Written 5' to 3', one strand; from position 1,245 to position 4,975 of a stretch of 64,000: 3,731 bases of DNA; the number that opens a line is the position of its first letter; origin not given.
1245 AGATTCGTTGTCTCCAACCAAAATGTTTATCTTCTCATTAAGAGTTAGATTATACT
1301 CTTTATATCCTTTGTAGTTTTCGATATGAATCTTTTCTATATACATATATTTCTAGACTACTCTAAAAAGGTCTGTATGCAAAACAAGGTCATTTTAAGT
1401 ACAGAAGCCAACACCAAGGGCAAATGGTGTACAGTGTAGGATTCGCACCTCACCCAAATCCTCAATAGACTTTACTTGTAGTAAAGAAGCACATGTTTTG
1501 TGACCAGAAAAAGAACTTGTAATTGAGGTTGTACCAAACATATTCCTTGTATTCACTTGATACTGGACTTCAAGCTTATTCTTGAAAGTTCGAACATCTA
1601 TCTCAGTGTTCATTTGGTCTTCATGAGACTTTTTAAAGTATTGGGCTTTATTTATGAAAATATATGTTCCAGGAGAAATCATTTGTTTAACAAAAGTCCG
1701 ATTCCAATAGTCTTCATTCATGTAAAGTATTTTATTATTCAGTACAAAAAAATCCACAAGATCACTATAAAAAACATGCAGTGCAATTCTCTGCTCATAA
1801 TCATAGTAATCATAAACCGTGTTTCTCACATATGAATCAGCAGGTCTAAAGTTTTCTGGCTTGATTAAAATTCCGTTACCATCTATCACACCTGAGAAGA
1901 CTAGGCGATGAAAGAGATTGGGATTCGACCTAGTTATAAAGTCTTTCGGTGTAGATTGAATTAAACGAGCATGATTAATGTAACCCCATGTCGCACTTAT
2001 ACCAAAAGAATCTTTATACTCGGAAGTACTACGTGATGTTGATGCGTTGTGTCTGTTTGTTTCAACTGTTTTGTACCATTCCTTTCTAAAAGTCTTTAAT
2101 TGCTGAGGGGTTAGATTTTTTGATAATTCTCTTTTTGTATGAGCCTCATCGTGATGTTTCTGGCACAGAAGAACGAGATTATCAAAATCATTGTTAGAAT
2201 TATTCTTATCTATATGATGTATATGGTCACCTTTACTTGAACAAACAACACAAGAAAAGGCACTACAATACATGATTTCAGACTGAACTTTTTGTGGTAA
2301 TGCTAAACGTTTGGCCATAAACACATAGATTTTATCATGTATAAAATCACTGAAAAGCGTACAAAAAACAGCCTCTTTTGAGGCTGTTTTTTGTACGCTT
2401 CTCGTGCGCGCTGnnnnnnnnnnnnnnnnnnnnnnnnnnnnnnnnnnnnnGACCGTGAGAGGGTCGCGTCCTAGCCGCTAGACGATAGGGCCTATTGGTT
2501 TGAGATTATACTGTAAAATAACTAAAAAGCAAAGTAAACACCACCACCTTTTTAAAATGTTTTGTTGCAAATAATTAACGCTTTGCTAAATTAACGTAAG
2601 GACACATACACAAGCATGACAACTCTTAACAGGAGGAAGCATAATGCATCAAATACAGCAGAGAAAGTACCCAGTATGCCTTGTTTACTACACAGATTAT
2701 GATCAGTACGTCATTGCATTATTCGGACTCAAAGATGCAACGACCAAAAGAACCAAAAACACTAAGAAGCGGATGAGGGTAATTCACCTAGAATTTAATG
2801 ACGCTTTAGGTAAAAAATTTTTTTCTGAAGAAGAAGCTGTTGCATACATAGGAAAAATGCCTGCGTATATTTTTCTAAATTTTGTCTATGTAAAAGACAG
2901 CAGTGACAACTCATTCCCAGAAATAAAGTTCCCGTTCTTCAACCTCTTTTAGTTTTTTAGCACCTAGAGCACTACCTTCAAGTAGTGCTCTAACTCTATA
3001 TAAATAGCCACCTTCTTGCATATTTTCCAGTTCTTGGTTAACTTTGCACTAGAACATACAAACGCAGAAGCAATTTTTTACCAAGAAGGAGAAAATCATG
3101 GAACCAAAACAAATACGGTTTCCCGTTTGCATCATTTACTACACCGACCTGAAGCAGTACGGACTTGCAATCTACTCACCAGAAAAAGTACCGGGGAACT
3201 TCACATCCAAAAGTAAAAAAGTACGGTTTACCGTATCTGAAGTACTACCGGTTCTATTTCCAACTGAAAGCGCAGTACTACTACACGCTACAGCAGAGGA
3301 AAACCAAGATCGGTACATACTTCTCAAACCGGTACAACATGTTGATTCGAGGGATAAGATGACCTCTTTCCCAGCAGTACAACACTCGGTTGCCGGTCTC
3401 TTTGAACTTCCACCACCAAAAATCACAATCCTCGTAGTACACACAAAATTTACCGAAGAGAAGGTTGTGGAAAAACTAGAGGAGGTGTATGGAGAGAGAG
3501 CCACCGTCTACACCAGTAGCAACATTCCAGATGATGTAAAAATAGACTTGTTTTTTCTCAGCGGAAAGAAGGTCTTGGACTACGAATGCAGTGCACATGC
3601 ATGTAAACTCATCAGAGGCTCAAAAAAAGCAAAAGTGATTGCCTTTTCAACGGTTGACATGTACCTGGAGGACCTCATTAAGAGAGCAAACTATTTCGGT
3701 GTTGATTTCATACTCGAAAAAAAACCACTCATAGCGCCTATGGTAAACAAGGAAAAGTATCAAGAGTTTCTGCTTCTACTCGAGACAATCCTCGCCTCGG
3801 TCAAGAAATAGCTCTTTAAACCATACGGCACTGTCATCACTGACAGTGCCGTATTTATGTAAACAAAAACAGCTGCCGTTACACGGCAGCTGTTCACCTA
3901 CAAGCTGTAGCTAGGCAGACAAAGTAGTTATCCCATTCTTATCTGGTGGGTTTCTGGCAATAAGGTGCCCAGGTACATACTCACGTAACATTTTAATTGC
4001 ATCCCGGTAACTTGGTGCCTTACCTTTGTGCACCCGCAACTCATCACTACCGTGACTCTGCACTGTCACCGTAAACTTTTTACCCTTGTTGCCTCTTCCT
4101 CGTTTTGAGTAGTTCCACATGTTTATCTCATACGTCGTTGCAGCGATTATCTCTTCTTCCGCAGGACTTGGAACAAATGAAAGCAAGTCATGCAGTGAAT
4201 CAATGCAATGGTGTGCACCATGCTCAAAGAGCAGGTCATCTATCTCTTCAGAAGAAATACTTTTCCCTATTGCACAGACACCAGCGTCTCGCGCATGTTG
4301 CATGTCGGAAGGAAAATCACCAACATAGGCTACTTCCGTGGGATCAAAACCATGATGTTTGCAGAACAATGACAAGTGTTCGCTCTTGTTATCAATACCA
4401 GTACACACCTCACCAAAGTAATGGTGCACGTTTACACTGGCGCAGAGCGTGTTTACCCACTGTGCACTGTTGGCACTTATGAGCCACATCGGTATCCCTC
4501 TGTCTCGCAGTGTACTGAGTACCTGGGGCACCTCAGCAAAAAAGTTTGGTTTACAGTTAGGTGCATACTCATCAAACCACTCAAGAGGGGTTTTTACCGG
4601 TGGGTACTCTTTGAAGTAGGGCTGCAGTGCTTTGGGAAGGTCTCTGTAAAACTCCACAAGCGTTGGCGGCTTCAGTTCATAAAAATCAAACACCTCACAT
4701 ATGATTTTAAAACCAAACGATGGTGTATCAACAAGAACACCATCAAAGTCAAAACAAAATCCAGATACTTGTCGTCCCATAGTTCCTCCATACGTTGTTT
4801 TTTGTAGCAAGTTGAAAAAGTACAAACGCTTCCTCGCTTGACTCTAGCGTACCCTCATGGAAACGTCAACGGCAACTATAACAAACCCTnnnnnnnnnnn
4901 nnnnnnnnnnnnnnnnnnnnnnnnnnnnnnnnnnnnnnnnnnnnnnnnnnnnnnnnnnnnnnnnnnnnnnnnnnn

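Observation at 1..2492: tRNA-Glu-adjacent HNH endonuclease + OLD-family ATPase/TOPRIM nuclease pair (candidate anti-phage module)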

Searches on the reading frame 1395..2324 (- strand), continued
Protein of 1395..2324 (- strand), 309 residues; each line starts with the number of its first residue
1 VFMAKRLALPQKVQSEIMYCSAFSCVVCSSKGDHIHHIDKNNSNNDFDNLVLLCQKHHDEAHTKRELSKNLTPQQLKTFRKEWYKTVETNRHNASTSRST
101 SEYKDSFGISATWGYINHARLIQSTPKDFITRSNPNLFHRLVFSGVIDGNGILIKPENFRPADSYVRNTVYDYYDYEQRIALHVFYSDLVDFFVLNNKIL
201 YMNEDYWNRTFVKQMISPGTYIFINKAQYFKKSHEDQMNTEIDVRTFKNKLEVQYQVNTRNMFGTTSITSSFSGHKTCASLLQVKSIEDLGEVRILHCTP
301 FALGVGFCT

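Call 52: search_solved_structures(query=A2, max_evalue=0.001, show_alignments=0)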
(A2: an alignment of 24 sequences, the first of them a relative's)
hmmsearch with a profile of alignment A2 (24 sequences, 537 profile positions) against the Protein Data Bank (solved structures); distinct sequences matched with E-value up to 0.001: 51.
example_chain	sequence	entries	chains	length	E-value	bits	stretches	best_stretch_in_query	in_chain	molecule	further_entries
9e8z_C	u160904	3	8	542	4.6e-14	55.2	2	2-48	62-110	Retron Ec83 probable ATPase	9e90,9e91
6p74_A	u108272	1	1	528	6.2e-13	51.5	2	3-48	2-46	Putative ATP-dependent endonuclease of the OLD family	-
9o4a_A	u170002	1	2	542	1.2e-12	50.5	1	2-48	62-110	Retron Ec83 probable ATPase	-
8ee4_A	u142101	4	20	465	2.6e-12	49.4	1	1-52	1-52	PtuA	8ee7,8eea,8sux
9n69_A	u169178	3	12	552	1.1e-10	44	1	2-70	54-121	AAA family ATPase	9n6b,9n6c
4i99_A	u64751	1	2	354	5.8e-09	38.4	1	2-68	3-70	Chromosome partition protein Smc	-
5xns_A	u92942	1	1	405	7.8e-09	37.9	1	2-68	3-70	Chromosome partition protein Smc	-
4nci_A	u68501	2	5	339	1.1e-08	37.4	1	1-48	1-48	DNA double-strand break repair Rad50 ATPase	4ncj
3qkt_A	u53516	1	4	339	1.2e-08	37.4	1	1-48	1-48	DNA double-strand break repair rad50 ATPase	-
3qku_A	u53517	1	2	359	1.2e-08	37.3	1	1-48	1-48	DNA double-strand break repair rad50 ATPase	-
4nck_A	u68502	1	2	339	1.3e-08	37.2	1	1-48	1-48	DNA double-strand break repair Rad50 ATPase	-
4nch_A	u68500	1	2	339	1.7e-08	36.9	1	1-48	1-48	DNA double-strand break repair Rad50 ATPase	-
8ux9_B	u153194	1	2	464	5.9e-08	35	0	273-324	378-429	AriA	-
8v45_A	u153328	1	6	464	6.7e-08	34.9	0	273-324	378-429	AriA antitoxin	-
1us8_A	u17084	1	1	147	1.3e-07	33.9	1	1-48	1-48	DNA DOUBLE-STRAND BREAK REPAIR RAD50 ATPASE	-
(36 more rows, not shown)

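Call 53: predict_structure(alignment_id=A4)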
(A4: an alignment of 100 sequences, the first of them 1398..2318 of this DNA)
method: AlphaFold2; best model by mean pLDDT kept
length: 307 residues; sequences in the alignment: 100
mean_pLDDT: 93.9   pTM: 0.90
mean pLDDT of the five models: 93.9, 93.9, 93.5, 93.2, 93.1
residues with pLDDT >= 90: 277; 70-90: 16; 50-70: 13; < 50: 1
segments of 3 or more residues with pLDDT < 50: none
pLDDT, mean of each block of 10 residues (from residue 1): 84 98 98 96 96 96 84 97 95 76 63 97 93 96 97 96 97 97 97 96 95 98 97 97 97 98 94 97 98 98 88
secondary structure, 60 per line:
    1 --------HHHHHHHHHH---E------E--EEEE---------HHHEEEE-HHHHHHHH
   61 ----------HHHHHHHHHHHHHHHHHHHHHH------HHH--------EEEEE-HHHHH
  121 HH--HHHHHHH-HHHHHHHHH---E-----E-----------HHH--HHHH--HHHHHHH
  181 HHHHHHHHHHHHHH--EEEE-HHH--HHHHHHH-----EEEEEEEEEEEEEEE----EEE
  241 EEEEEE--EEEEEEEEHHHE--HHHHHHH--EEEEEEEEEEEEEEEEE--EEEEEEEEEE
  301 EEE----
elements in order: H9-18 E32-35 E48-51 H53-60 H71-92 E110-114 H116-122 H125-131 H133-141 H168-171 H174-194 E197-200 H207-213 E219-233 E238-246 E249-256 H263-269 E272-288 E291-303
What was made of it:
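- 1395..2318 (-): HNH-family nuclease gene (307 aa; alternative GTG start at 2324). It has an N-terminal zinc-finger HNH (aa about 17-65), a helical linker, and a conserved C-terminal alpha/beta plus beta-barrel region with no family assignment. AlphaFold model with pLDDT 93.9 and pTM 0.90 (call 53).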

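Call 56: fold_search(model_id=the predicted structure, library=pdb)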
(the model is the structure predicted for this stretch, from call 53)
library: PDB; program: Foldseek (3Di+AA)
matches with E <= 10: 805; with E <= 0.001: 1
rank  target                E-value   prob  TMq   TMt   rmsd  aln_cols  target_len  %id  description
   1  8y30_A                6.1e-04  0.99  0.23  0.11  10.1       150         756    8  Crystal structure of Staphylococcus aureus RecJ protein in complex with Mg2+ (released 2025-01-29)
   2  6dre_B                1.1e-02  0.51  0.16  0.27  14.9       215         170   10  ADP-ribosyltransferase toxin/immunity pair (released 2018-10-31)
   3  6drh_F                1.1e-02  0.51  0.17  0.26  14.9       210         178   10  ADP-ribosyltransferase toxin/immunity pair (released 2018-10-31)
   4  6drh_B                1.4e-02  0.44  0.16  0.25  15.0       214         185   10  ADP-ribosyltransferase toxin/immunity pair (released 2018-10-31)
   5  8fmh_C                2.6e-02  1.00  0.22  0.19   3.9       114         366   17  Structure of CBASS Cap5 from Pseudomonas syringae as an activated tetramer with the cyclic dinucleotide 3'2'-c-dGAMP l (released 2024-02-07)
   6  8fmf_D                3.6e-02  1.00  0.23  0.20   4.9       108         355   16  Structure of CBASS Cap5 from Pseudomonas syringae as an activated tetramer with the cyclic dinucleotide 3'2'-c-diAMP l (released 2024-02-07)
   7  8fmh_D                4.1e-02  1.00  0.22  0.19   5.5       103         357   14  Structure of CBASS Cap5 from Pseudomonas syringae as an activated tetramer with the cyclic dinucleotide 3'2'-c-dGAMP l (released 2024-02-07)
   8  8fm1_D                4.3e-02  0.96  0.22  0.19  12.5       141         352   16  Structure of CBASS Cap5 from Pseudomonas syringae in the absence of a ligand (apo form dimer) (released 2024-02-07)
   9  6l3y_A                5.7e-02  0.41  0.19  0.13  15.8       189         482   11  Crystal Structure of Lysyl-tRNA Synthetase from Plasmodium falciparum complexed with L-lysine and Clado-C (released 2021-05-19)
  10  4pkw                  5.7e-02  0.11  0.13  0.09  16.5       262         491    9  Anthrax toxin lethal factor with bound small molecule inhibitor GM6001 (released 2014-11-12)
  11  6ka6_C                6.1e-02  0.44  0.20  0.13  15.8       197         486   10  Crystal structure of plasmodium lysyl-tRNA synthetase in complex with a cladosporin derivative 1 (released 2020-04-08)
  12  4j15_A                6.4e-02  0.93  0.20  0.15   4.2        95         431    4  Crystal structure of human cytosolic aspartyl-tRNA synthetase, a component of multi-tRNA synthetase complex (released 2013-05-15)
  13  6v1s_Z                6.4e-02  0.11  0.15  0.12  15.9       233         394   10  Structure of the Clostridioides difficile transferase toxin (released 2020-03-18)
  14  8fmg_H                7.2e-02  0.99  0.21  0.18   6.4       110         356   14  Structure of CBASS Cap5 from Pseudomonas syringae as an activated tetramer with the cyclic dinucleotide 3'2'-c-diAMP l (released 2024-02-07)
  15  8h53_A                7.2e-02  0.84  0.21  0.16   5.1       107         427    8  Human asparaginyl-tRNA synthetase in complex with asparagine-AMP (released 2023-10-25)
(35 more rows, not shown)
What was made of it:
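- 1395..2318 (-): Fold search gives Cap5-type HNH for the N-terminus and weak OB-fold matches for the C-terminus (call 56).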

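Call 61: fold_search(model_id=the predicted structure, library=viral)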
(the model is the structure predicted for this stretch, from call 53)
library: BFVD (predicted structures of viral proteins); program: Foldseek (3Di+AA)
matches with E <= 10: 834; with E <= 0.001: 3
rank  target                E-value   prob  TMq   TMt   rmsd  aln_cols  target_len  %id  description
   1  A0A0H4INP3            2.0e-04  1.00  0.23  0.31  11.2       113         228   24  Putative HNH endonuclease [Brucella phage 110_19]
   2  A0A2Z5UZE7            3.2e-04  1.00  0.21  0.32   3.9        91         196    9  Uncharacterized protein [Heliothis virescens ascovirus 3j]
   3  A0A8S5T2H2            9.0e-04  0.57  0.18  0.15  26.8       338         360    9  Uncharacterized protein [Myoviridae sp. ctqfO1]
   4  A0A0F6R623            1.4e-03  0.96  0.20  0.32  18.9       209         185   11  Uncharacterized protein [Sinorhizobium phage phiM9]
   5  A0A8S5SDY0            2.7e-03  0.44  0.18  0.13  27.5       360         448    9  Uncharacterized protein [Siphoviridae sp. ctnpt50]
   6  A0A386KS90            3.4e-03  1.00  0.22  0.60   3.8        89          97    9  Uncharacterized protein [Microbacterium phage ValentiniPuff]
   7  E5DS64                3.6e-03  0.66  0.20  0.22  28.2       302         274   11  Uncharacterized protein [Aeromonas phage 65]
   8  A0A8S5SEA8            4.3e-03  1.00  0.22  0.65   4.0        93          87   25  HNHc [Siphoviridae sp. ct3q24]
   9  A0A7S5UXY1            5.7e-03  0.60  0.19  0.21  26.5       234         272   10  (no name in the UniProt tables at hand)
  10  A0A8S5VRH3            8.5e-03  0.77  0.21  0.19   9.6       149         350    9  (no name in the UniProt tables at hand)
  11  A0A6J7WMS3            9.5e-03  1.00  0.19  0.25   4.2        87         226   13  Uncharacterized protein [uncultured Caudovirales phage]
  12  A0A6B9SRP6            1.1e-02  0.99  0.18  0.26   5.0        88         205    7  (no name in the UniProt tables at hand)
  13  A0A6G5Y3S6            1.1e-02  0.57  0.24  0.15  18.5       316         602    7  (no name in the UniProt tables at hand)
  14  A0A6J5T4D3            1.2e-02  0.21  0.17  0.14  27.7       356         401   10  Uncharacterized protein [uncultured Caudovirales phage]
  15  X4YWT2                1.3e-02  0.97  0.21  0.47   9.1       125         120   14  Lipoprotein [Lactococcus phage P162]
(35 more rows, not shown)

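Call 70: search_protein_representatives(alignment_id=A4)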
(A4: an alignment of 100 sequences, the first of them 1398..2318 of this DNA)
Query: 100 sequences, 316 profile positions. Proteins with E-value up to 0.001 (for the whole library): 7680; up to 1e-10: 1295; up to 1e-30: 145. The best 150 are listed.
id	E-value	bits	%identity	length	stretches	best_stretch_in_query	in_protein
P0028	6.9e-151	518.3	-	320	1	1-311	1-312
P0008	2.1e-137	474.0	-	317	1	1-311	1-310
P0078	1.5e-130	451.5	-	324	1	1-310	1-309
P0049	7.2e-124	429.6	-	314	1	1-310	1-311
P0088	2.0e-117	408.4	-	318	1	2-310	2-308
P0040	2.8e-114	398.1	-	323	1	1-310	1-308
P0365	3.1e-114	397.9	-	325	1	3-308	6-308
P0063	5.9e-109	380.6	-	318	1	1-309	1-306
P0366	8.0e-107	373.6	-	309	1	1-310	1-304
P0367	2.6e-101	355.5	-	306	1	1-280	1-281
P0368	3.1e-93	329.0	-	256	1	61-311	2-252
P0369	7.0e-91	321.2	-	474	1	64-313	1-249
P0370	1.7e-89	316.6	-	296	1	5-307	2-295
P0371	5.6e-88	311.7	-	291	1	1-213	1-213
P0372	3.2e-82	292.8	-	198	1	1-196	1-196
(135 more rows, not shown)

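Call 77: search_protein_families(library=padloc, alignment_id=A5, max_evalue=1e-8)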
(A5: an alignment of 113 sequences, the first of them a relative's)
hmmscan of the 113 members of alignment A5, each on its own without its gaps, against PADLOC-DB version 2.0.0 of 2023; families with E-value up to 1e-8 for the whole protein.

A. member 1, L001:7325-8020:- (231 aa): 0 families

B. families by the number of members that match (of 113 scanned): 101 families (the first 25 are shown)
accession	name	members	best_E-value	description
PDLC02707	PbeA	4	1e-22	PbeA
PDLC02704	PbeA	4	1.8e-19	PbeA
PDLC03659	mREase_IV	4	3.9e-15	Type IV methyl-directed restriction enzyme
PDLC03049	REase_I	1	8.8e-224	Type I restriction enzyme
PDLC03025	MTase_I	1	1.3e-175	Type I methyltransferase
PDLC03021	MTase_I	1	4e-148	Type I methyltransferase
PDLC03141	Specificity_I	1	3e-101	Type I specificity subunit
PDLC02230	AbiEi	1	8.9e-75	AbiEi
PDLC03026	MTase_I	1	1.6e-66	Type I methyltransferase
PDLC03036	MTase_I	1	1.3e-62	Type I methyltransferase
PDLC04134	mad2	1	4.2e-57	mads_2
PDLC02272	AbiEi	1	5.5e-52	AbiEi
PDLC03128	Specificity_I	1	5.9e-46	Type I specificity subunit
PDLC03047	REase_I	1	2.2e-43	Type I restriction enzyme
PDLC04946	PDC-S18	1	5.9e-38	-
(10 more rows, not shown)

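Call 78: search_protein_families(library=pfam, alignment_id=A5, max_evalue=0.00001)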
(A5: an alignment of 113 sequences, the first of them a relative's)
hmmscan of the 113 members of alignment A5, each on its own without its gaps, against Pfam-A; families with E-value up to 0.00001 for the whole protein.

A. member 1, L001:7325-8020:- (231 aa): 0 families

B. families by the number of members that match (of 113 scanned): 89 families (the first 25 are shown)
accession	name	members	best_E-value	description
PF04851.21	ResIII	5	1.4e-33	Type III restriction enzyme, res subunit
PF00270.35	DEAD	5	2.5e-07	DEAD/DEAH box helicase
PF17757.6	UvrB_inter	3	3.5e-32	UvrB interaction domain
PF12344.14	UvrB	3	2.3e-24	Ultra-violet resistance protein B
PF00271.37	Helicase_C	3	3.5e-20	Helicase conserved C-terminal domain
PF02151.25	UVR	3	7.7e-10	UvrB/uvrC motif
PF01642.28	MM_CoA_mutase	2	8e-238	Methylmalonyl-CoA mutase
PF00589.27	Phage_integrase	2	8.8e-27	Phage integrase family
PF02627.25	CMD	2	1.8e-13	Carboxymuconolactone decarboxylase family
PF01039.27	Carboxyl_trans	1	9.7e-147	Carboxyl transferase domain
PF10124.15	Mu-like_gpT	1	7.4e-122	Mu-like prophage major head subunit gpT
PF06074.18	Portal_Mu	1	1.4e-108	Portal protein of Mu bacteriophage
PF00425.24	Chorismate_bind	1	7.2e-95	chorismate binding enzyme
PF01207.24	Dus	1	9.9e-86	Dihydrouridine synthase (Dus)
PF00291.31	PALP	1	2.3e-83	Pyridoxal-phosphate dependent enzyme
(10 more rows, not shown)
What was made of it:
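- Tried and rejected: The PbeA and mREase_IV counts of 4 are most likely cross-hits of the UvrB-type helicases (calls 77, 78).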

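Call 79: find_encoding_contigs(protein=P0124, flank=3000, max_places=3)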
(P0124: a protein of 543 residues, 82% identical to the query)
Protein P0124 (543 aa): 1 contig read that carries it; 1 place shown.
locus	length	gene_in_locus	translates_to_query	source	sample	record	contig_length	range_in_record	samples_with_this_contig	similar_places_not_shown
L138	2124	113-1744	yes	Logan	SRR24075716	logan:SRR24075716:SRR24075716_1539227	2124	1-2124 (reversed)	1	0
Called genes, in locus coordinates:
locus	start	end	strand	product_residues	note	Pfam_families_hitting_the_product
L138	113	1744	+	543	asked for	PF02463:SMC_N, PF13175:AAA_15, PF13476:AAA_23, PF13555:AAA_29 (weak), PF13304:AAA_21, PF20469:OLD-like_TOPRIM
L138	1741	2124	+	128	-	?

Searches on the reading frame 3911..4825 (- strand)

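Call 62: search_protein_families(library=pfam, proteins=[window:3911-4825:-], max_evalue=0.001)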
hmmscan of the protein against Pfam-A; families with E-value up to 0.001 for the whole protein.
window:3911-4825:- (304 aa): 3 families
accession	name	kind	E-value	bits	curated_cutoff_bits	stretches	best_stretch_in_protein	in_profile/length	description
PF13419.12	HAD_2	-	5.3e-19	69.4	23.8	1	25-186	3-176/178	Haloacid dehalogenase-like hydrolase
PF00702.32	Hydrolase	-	2.7e-13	51.2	26.4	1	22-182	3-191/191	haloacid dehalogenase-like hydrolase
PF12710.13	HAD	-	1.8e-06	29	27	1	25-178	3-188/189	haloacid dehalogenase-like hydrolase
